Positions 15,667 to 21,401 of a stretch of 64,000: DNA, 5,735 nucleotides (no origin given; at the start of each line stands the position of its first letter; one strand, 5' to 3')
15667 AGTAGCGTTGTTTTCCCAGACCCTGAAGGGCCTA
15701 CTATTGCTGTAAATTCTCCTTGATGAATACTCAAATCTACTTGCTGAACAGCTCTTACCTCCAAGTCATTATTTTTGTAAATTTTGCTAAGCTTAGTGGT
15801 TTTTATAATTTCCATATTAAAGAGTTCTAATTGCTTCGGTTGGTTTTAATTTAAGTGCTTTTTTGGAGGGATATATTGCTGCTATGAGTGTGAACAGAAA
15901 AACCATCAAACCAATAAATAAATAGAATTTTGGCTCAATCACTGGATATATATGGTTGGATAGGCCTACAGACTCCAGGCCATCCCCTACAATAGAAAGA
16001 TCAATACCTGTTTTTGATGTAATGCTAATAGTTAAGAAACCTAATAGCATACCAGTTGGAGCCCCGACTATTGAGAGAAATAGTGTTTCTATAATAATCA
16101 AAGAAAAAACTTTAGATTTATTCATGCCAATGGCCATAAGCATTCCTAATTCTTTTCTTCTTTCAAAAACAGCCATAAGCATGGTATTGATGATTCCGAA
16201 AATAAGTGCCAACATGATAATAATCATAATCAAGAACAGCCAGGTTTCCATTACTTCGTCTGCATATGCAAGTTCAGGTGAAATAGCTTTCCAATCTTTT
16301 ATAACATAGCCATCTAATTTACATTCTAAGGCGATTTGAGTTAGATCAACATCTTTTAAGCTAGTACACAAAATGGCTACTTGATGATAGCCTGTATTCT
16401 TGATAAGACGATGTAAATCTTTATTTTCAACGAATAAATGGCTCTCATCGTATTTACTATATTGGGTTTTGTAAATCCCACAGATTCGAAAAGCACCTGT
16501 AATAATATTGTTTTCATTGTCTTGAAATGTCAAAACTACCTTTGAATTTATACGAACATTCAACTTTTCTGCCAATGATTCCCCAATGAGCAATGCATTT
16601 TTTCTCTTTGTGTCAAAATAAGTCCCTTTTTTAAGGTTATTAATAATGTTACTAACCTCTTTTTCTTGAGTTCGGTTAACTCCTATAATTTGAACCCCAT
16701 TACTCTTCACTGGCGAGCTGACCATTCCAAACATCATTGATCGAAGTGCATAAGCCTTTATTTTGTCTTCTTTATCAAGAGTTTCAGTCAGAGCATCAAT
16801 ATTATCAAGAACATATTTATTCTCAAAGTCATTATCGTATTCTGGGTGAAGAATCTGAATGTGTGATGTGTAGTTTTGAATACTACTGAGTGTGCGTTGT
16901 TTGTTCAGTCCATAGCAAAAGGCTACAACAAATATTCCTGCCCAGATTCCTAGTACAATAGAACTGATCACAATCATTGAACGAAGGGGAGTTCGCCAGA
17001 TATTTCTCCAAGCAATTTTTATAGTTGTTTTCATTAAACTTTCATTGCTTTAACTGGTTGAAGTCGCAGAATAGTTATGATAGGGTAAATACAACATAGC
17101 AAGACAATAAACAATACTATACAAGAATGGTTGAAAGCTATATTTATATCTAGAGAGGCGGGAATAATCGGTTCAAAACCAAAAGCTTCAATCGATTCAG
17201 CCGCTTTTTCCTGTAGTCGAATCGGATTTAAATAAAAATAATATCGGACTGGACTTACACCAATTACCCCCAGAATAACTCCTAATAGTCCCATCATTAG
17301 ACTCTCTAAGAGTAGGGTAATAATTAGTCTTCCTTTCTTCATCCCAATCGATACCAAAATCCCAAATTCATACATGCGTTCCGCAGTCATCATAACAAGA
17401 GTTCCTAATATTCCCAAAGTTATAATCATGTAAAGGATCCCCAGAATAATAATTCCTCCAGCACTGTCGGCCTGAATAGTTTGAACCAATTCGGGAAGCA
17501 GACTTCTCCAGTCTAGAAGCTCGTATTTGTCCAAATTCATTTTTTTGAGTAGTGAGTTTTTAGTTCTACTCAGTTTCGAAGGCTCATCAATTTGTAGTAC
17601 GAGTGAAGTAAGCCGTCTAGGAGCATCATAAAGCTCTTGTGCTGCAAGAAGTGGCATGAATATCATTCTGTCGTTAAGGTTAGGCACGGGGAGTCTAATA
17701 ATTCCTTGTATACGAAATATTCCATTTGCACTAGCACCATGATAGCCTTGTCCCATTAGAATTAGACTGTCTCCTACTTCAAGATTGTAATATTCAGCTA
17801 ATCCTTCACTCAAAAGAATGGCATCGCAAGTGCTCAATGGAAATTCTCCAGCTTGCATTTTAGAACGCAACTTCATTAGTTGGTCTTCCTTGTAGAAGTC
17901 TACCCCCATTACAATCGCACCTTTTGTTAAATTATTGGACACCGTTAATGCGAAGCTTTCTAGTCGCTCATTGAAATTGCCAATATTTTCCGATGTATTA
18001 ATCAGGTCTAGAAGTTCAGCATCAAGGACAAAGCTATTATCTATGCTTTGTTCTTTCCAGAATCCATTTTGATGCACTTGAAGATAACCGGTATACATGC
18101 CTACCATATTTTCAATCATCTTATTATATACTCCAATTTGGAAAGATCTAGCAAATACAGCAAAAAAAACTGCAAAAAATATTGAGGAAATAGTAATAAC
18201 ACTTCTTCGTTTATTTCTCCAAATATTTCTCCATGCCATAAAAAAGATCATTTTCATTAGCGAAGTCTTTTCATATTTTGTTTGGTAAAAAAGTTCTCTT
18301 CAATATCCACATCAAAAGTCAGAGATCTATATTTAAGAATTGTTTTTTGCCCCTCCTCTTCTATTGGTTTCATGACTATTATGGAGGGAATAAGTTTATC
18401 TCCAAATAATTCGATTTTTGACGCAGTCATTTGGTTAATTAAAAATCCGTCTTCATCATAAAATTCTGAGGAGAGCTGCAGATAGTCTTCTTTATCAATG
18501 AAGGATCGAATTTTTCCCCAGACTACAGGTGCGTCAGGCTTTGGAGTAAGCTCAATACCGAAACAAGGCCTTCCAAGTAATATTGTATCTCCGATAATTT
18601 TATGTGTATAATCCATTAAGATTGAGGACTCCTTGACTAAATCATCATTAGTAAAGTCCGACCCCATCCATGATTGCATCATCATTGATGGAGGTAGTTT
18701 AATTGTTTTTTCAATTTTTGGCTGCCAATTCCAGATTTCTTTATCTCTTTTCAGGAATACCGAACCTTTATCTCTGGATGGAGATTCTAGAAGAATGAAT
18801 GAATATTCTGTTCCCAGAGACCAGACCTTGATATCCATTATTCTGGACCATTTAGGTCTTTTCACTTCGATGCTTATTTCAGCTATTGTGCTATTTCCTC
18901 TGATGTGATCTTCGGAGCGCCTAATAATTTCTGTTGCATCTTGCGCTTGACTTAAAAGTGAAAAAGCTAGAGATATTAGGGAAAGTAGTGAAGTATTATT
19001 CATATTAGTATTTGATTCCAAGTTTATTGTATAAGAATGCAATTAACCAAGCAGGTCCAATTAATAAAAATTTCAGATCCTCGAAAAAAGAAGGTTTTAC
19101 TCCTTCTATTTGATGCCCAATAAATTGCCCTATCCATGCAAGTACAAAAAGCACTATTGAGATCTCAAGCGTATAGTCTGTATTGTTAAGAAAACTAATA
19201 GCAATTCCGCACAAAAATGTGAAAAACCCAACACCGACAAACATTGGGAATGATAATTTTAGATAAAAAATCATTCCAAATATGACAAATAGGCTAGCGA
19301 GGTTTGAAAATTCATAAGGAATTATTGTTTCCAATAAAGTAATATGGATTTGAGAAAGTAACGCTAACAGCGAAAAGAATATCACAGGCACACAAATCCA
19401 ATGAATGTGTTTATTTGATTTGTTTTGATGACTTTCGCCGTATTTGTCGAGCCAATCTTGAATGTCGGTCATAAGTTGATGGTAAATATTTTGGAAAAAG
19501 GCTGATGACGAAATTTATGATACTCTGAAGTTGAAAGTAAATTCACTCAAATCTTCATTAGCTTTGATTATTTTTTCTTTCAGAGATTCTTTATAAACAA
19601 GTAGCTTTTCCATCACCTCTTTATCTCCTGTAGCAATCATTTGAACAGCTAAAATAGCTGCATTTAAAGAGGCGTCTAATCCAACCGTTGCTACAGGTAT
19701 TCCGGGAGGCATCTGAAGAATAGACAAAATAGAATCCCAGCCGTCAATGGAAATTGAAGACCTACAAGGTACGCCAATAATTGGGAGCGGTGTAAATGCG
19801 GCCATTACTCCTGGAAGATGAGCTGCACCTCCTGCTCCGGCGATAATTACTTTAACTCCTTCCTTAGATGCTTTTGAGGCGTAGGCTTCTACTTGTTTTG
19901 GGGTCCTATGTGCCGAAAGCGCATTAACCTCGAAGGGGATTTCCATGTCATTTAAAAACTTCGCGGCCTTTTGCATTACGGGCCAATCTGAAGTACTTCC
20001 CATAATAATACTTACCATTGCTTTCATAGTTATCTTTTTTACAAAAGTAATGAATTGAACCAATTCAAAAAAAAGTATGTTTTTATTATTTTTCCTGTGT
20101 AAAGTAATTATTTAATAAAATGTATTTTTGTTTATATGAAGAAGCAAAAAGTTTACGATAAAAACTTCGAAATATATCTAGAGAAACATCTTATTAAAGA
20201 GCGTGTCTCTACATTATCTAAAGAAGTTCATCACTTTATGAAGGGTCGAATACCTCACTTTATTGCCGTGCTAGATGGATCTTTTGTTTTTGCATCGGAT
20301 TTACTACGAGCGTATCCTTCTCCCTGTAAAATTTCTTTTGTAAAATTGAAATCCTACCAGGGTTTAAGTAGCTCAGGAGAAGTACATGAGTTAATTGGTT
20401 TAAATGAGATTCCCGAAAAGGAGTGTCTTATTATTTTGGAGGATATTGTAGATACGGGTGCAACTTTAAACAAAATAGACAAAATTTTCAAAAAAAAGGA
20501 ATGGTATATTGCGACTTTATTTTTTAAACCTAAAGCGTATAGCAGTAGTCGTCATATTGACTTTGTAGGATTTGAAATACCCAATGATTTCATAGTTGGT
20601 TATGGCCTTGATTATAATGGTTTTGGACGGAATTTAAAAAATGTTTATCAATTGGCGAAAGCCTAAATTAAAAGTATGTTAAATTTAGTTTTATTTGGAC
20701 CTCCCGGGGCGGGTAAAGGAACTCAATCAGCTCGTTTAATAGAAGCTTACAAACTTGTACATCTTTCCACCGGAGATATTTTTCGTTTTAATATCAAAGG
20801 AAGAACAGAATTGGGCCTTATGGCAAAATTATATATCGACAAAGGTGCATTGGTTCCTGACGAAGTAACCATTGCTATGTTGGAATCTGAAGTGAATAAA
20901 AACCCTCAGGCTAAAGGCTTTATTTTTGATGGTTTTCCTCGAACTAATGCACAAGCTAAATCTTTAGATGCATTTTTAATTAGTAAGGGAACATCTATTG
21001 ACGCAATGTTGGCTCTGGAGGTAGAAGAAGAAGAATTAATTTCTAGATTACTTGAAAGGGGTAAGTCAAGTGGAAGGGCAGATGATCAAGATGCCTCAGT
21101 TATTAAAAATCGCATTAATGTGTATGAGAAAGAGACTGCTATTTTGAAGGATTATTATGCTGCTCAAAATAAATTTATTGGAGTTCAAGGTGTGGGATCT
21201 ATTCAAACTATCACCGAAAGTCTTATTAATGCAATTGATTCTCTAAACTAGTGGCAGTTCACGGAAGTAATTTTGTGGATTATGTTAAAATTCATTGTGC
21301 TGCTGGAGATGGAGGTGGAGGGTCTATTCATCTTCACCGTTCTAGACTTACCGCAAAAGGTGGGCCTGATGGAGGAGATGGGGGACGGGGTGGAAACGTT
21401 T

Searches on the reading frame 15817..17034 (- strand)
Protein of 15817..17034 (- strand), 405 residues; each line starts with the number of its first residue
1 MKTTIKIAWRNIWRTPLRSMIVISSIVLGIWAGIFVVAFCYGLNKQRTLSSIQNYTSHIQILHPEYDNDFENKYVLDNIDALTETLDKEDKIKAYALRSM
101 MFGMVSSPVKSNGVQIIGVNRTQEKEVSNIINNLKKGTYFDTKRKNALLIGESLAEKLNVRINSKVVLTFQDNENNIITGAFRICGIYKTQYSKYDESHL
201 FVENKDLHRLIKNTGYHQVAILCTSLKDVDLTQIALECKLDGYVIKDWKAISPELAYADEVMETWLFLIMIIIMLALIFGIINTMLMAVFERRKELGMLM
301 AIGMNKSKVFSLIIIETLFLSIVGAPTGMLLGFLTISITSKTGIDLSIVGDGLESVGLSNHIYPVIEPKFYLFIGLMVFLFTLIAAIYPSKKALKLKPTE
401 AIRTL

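Call 3: search_protein_families(library=pfam, proteins=[window:15817-17034:-])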
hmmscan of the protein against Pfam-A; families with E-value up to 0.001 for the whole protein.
window:15817-17034:- (405 aa): 2 families
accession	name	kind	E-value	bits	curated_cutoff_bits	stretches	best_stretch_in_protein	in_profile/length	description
PF02687.27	FtsX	-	8.3e-17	61.8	25.5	1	268-398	2-120/120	FtsX-like permease C-terminal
PF12704.14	MacB_PCD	-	2.5e-10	41.4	27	1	19-232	1-200/207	MacB-like periplasmic core domain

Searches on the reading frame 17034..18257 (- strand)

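Call 39: search_protein_families(library=pfam, max_evalue=0.00001, proteins=[window:17034-18257:-])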
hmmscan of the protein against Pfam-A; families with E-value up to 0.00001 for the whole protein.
window:17034-18257:- (407 aa): 2 families
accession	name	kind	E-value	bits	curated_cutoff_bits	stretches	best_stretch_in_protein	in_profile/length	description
PF02687.27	FtsX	-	6e-13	49.3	25.5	1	269-401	1-120/120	FtsX-like permease C-terminal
PF12704.14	MacB_PCD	-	4.4e-07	30.8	27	1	19-235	1-203/207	MacB-like periplasmic core domain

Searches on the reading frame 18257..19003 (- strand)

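Call 39: search_protein_families(library=pfam, max_evalue=0.00001, proteins=[window:18257-19003:-])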
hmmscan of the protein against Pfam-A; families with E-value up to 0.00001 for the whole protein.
window:18257-19003:- (248 aa): 1 family
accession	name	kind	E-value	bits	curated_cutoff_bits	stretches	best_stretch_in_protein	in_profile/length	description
PF17131.11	LolA_like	-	3.8e-52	177.1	30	1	65-246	2-184/184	Outer membrane lipoprotein-sorting protein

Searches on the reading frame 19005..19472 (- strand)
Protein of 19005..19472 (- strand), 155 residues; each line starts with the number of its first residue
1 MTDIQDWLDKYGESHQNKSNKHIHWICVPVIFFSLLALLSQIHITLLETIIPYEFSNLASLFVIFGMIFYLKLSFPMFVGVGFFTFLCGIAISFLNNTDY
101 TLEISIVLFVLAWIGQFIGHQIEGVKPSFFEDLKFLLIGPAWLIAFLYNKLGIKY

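Call 39: search_protein_families(library=pfam, max_evalue=0.00001, proteins=[window:19005-19472:-])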
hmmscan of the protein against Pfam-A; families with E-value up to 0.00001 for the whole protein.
window:19005-19472:- (155 aa): 1 family
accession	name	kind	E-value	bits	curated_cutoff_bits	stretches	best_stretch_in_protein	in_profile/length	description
PF06127.16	Mpo1-like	-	5.9e-19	68.4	24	1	1-150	1-94/95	2-hydroxy-palmitic acid dioxygenase Mpo1-like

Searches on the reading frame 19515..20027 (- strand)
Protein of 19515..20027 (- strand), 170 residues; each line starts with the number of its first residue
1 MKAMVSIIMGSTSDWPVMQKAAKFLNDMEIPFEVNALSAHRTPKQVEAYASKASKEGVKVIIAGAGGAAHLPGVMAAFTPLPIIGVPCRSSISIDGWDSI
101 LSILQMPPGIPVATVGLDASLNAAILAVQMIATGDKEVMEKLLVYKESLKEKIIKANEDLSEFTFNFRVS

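Call 39: search_protein_families(library=pfam, max_evalue=0.00001, proteins=[window:19515-20027:-])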
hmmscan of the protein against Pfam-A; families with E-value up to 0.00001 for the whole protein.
window:19515-20027:- (170 aa): 1 family
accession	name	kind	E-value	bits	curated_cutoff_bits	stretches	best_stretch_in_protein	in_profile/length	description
PF00731.26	AIRC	-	2e-60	203.1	30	1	5-151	2-147/148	AIR carboxylase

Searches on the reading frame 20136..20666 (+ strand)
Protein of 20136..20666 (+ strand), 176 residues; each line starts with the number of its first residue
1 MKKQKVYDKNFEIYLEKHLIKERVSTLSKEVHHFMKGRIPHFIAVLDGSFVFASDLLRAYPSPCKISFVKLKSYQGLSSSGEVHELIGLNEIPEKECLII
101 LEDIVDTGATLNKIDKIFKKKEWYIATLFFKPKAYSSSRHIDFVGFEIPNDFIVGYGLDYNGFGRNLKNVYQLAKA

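Call 39: search_protein_families(library=pfam, max_evalue=0.00001, proteins=[window:20136-20666:+])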
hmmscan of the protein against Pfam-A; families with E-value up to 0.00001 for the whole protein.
window:20136-20666:+ (176 aa): 1 family
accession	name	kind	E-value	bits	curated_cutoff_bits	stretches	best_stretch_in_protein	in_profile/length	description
PF00156.33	Pribosyltran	-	1.9e-17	63.5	26.3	1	14-160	5-157/158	Phosphoribosyl transferase domain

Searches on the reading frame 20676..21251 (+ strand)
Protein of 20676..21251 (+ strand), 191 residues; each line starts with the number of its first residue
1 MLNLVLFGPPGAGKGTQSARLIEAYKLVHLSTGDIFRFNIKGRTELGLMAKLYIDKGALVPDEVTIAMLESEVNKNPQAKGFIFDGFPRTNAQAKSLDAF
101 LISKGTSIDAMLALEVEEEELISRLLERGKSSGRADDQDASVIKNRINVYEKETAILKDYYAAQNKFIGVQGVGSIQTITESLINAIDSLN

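Call 40: search_protein_families(library=pfam, max_evalue=0.00001, proteins=[window:20676-21251:+])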
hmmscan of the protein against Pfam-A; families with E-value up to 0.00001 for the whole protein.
window:20676-21251:+ (191 aa): 4 families
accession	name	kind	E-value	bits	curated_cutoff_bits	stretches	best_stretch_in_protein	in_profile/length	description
PF00406.28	ADK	-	2.9e-48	164.2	26.8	1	6-165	1-150/151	Adenylate kinase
PF13207.12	AAA_17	-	8.6e-32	110.7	27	1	7-140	1-133/136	AAA domain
PF13238.12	AAA_18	-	8e-07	30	29.4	1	5-136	2-119/128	AAA domain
PF13671.12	AAA_33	-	1.3e-06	29.3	27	1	5-150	3-140/143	AAA domain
